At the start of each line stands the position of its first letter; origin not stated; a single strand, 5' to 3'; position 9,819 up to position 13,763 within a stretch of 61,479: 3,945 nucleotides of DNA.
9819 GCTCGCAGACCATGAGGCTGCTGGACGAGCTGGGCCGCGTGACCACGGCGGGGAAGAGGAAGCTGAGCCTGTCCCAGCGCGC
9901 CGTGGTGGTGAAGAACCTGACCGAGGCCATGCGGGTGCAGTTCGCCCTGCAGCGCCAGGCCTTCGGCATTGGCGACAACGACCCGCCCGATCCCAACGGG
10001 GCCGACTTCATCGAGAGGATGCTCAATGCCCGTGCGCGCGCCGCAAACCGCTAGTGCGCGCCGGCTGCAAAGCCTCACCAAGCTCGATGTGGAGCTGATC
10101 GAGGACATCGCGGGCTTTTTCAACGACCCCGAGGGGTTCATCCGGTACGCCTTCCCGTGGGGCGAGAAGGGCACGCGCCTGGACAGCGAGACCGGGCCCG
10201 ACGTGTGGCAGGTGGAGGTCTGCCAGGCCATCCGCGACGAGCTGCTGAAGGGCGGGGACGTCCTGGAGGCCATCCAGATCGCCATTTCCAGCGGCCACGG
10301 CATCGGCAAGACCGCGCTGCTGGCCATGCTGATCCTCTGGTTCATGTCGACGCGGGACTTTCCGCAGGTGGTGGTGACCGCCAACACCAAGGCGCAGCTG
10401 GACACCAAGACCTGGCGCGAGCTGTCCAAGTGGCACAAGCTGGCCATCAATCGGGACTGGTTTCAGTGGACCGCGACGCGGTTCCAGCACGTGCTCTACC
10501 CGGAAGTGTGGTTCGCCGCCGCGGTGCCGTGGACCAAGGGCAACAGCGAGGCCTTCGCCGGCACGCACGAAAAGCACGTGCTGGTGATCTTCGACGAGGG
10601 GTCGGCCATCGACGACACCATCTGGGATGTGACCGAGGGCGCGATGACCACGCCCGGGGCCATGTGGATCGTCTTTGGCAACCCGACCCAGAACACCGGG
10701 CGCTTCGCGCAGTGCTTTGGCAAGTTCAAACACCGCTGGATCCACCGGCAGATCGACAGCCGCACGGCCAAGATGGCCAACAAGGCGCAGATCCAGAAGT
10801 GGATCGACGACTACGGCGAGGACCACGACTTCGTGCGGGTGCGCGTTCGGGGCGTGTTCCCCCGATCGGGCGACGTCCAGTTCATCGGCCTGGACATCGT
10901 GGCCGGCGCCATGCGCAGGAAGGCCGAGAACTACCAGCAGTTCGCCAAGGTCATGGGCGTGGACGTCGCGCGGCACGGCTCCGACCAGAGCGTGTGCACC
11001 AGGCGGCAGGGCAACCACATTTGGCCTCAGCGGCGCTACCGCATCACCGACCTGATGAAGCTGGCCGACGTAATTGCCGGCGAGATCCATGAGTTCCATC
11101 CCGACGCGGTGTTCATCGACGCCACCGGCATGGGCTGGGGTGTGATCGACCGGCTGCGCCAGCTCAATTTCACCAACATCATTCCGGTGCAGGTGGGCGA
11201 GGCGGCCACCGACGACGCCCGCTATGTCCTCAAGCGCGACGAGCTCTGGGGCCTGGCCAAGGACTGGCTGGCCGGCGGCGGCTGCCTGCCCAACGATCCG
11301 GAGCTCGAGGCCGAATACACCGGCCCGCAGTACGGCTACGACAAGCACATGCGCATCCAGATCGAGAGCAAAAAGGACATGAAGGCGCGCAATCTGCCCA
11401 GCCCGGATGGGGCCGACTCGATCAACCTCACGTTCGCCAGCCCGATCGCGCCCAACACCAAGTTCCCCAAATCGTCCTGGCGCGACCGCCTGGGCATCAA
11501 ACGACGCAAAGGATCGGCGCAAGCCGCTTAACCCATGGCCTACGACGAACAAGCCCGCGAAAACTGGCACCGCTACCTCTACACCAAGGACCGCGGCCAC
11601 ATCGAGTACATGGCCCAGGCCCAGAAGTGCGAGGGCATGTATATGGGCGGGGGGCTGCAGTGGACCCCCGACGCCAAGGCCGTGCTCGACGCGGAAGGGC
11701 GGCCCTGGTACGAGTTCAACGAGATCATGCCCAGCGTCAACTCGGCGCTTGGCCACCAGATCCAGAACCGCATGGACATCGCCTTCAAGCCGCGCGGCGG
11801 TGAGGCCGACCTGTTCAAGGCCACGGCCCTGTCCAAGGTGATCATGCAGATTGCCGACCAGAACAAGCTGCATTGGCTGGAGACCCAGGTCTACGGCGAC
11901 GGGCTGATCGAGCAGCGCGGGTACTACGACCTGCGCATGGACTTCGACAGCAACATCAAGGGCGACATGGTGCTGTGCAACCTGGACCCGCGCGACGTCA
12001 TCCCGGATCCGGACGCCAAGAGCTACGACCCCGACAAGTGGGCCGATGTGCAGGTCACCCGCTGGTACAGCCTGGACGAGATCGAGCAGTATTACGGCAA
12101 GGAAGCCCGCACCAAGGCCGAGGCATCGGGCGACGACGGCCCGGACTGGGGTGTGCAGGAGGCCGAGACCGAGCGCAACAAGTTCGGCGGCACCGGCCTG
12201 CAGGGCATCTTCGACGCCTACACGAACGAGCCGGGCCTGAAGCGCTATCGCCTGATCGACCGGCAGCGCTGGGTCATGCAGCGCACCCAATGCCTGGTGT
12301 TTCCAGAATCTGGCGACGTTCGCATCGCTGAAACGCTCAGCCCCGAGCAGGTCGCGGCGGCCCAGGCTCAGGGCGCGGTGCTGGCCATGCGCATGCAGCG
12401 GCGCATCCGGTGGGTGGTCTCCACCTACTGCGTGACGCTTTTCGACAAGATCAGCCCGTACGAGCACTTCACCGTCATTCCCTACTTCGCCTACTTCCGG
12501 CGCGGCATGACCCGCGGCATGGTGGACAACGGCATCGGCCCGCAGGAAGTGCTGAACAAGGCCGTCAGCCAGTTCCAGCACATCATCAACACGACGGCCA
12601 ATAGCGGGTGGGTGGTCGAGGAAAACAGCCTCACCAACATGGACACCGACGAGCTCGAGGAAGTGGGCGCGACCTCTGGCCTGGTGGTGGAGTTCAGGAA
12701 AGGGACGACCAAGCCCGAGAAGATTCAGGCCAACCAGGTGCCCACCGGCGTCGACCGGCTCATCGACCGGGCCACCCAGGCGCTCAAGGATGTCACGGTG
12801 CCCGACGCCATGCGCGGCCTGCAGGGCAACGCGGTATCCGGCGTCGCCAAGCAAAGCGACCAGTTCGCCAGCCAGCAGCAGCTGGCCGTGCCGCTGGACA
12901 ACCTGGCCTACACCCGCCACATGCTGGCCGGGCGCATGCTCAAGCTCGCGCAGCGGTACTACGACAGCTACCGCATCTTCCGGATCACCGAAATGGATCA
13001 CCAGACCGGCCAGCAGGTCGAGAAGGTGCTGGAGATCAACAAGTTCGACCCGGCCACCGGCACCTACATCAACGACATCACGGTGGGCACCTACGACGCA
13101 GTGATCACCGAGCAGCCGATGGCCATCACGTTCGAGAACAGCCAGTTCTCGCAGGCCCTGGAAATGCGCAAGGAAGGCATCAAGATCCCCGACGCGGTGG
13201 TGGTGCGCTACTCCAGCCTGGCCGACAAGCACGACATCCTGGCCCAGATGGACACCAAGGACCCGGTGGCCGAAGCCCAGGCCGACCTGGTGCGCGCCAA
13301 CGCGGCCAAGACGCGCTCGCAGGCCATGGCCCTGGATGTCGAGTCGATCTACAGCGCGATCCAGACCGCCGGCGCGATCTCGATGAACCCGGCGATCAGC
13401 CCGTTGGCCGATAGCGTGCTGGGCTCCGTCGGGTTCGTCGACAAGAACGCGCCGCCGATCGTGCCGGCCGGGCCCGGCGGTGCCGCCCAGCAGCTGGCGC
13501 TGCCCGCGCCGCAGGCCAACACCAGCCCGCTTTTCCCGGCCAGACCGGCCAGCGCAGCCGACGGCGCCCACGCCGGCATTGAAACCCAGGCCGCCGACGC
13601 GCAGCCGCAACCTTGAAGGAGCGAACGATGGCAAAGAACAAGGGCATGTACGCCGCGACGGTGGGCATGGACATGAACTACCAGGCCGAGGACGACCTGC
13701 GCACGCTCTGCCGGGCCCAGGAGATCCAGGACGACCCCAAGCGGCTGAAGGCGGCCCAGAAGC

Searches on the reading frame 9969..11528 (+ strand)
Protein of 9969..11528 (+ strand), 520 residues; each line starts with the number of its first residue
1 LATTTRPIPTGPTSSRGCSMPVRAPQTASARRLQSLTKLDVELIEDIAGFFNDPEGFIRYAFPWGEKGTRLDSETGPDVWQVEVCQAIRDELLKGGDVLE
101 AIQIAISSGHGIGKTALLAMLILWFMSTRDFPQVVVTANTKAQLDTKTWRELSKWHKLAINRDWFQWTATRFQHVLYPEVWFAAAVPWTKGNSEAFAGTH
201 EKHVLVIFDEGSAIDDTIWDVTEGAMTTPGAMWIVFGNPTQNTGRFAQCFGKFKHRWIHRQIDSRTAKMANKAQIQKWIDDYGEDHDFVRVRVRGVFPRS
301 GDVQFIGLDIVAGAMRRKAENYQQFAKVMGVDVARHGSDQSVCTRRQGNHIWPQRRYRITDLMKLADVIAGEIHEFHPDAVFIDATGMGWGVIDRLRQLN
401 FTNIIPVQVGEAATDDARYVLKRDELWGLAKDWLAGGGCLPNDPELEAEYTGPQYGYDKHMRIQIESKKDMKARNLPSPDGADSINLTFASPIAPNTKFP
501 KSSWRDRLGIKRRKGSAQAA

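Call 58: search_protein_families(library=phrogs, proteins=[window:9969-11528:+], max_evalue=0.00001)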
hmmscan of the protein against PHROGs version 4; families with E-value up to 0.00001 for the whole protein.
window:9969-11528:+ (520 aa): 2 families
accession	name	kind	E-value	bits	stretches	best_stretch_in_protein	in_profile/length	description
phrog_5902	-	unknown function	4.4e-72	244.3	1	47-370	2-329/359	-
phrog_2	-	head and packaging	2.9e-36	126.6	1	73-496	262-596/807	terminase large subunit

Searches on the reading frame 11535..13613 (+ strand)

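Call 58: search_protein_families(library=phrogs, proteins=[window:11535-13613:+], max_evalue=0.00001)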
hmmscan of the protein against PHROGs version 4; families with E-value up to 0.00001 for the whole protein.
window:11535-13613:+ (693 aa): 1 family
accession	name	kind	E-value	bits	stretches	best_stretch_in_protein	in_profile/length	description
phrog_156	-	head and packaging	1.1e-92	312.6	1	6-589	10-577/681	portal protein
